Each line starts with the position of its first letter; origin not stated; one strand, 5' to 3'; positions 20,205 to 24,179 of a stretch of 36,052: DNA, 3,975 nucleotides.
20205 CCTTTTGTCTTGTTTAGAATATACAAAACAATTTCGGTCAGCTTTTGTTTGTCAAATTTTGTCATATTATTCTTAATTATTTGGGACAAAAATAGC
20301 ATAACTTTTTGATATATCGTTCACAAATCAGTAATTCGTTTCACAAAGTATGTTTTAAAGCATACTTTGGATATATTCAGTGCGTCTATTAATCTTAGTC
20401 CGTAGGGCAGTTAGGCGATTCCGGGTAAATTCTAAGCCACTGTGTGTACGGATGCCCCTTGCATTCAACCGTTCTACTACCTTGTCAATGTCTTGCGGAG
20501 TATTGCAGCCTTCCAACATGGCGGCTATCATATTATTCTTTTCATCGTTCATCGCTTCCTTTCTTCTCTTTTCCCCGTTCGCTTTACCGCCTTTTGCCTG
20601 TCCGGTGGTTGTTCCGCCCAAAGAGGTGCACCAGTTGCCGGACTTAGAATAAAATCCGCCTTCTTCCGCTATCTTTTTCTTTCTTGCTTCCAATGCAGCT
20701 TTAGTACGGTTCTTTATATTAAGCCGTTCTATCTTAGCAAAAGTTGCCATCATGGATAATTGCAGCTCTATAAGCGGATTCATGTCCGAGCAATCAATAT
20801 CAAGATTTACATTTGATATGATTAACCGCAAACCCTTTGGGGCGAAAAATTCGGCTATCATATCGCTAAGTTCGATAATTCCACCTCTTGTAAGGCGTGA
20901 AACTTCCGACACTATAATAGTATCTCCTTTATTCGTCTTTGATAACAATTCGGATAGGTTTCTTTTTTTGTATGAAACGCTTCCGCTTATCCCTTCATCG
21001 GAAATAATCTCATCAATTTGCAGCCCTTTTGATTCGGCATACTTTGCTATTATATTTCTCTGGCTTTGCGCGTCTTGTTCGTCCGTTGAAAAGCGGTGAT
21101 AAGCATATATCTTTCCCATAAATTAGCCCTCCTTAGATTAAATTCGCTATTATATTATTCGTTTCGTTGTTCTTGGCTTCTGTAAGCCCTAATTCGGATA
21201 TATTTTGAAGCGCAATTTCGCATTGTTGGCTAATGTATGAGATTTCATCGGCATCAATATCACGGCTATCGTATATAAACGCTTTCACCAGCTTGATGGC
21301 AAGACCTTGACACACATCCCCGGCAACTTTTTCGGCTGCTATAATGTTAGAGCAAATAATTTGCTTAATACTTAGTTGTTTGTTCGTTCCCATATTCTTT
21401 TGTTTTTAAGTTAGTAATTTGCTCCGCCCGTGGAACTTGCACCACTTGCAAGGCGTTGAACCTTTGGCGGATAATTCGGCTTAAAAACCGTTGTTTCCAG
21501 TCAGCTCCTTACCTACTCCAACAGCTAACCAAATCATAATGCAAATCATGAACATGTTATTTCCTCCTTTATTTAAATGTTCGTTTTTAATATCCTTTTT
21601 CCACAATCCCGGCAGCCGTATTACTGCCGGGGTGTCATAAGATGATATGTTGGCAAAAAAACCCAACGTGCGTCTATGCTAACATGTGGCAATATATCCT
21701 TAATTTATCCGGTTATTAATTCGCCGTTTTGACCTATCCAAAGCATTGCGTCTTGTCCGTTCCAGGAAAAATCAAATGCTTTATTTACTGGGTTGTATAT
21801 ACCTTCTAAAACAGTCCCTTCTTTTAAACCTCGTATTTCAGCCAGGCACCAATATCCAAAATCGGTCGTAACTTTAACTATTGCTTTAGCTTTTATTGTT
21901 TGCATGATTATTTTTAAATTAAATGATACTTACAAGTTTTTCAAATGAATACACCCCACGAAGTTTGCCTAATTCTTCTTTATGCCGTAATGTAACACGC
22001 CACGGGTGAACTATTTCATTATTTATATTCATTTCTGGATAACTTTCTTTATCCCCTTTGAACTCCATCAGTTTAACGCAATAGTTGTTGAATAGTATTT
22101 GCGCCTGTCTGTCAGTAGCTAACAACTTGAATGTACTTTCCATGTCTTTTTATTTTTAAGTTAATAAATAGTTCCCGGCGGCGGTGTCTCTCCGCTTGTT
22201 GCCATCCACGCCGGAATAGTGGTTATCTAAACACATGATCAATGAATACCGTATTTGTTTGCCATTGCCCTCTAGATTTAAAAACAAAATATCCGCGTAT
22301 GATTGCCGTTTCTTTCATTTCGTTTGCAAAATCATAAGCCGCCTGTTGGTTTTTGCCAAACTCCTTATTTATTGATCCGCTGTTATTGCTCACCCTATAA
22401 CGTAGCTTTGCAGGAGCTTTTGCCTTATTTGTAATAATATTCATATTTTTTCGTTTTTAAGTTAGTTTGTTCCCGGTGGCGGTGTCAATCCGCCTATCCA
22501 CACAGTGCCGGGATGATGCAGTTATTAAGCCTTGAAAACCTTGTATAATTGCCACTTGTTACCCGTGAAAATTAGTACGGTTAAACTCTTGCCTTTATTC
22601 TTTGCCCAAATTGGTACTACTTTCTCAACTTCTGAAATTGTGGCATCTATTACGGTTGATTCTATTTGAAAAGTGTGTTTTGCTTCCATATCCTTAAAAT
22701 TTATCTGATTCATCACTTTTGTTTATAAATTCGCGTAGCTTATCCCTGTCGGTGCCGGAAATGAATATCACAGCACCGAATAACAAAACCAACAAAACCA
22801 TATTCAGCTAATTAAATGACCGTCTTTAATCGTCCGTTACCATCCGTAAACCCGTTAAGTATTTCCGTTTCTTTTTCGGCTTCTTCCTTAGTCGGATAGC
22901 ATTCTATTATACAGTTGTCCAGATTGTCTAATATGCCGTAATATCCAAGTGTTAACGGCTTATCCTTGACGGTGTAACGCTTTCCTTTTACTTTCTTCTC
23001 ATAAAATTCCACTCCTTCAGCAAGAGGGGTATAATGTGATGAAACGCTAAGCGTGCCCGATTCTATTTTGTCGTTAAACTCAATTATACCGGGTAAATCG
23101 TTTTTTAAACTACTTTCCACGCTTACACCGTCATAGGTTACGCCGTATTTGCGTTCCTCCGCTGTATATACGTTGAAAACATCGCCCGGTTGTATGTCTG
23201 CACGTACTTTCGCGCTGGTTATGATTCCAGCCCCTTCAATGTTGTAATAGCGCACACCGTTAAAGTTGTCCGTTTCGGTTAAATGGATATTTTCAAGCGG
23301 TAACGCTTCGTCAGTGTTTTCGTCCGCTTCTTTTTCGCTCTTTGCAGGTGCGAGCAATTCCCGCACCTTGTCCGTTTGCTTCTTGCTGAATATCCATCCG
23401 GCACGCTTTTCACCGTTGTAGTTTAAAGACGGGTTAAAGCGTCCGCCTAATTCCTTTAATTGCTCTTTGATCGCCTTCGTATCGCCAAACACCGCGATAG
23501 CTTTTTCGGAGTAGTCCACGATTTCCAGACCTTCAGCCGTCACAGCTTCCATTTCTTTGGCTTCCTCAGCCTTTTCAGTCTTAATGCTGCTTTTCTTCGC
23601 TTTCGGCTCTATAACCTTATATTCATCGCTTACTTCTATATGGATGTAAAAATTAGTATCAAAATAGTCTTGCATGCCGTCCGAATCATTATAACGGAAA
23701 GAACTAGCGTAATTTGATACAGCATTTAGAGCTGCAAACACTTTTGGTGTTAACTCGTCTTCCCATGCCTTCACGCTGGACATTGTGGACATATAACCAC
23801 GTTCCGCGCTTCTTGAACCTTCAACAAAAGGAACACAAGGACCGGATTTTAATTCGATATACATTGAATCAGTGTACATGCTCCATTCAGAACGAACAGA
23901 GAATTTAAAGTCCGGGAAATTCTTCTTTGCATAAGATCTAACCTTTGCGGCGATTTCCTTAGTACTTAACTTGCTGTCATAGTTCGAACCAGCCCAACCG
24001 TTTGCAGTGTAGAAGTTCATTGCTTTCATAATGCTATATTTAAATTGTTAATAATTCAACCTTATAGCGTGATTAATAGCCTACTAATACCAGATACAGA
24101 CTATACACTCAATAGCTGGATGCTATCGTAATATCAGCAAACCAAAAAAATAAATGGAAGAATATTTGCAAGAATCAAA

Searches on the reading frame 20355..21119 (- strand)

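Call 24: search_protein_families(library=phrogs, proteins=[window:20355-21119:-], max_evalue=0.001)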
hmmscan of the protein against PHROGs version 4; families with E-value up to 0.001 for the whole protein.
window:20355-21119:- (254 aa): 3 families
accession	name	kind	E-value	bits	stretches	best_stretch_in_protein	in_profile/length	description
phrog_125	-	DNA, RNA and nucleotide metabolism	3.3e-30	106.5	1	1-181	19-168/254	DNA invertase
phrog_95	-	integration and excision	6.5e-24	85.5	1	3-149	89-236/651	integrase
phrog_6620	-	integration and excision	2.4e-10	41.3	1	5-128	59-176/201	transposase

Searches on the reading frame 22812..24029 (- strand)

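Call 24: search_protein_families(library=phrogs, proteins=[window:22812-24029:-], max_evalue=0.001)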
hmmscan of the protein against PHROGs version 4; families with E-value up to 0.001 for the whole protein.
window:22812-24029:- (405 aa): 2 families
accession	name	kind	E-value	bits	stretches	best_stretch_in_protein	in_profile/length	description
phrog_10415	-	unknown function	2.4e-07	32.3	1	27-135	9-119/129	-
phrog_15549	-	unknown function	0.00049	21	0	19-70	8-56/172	-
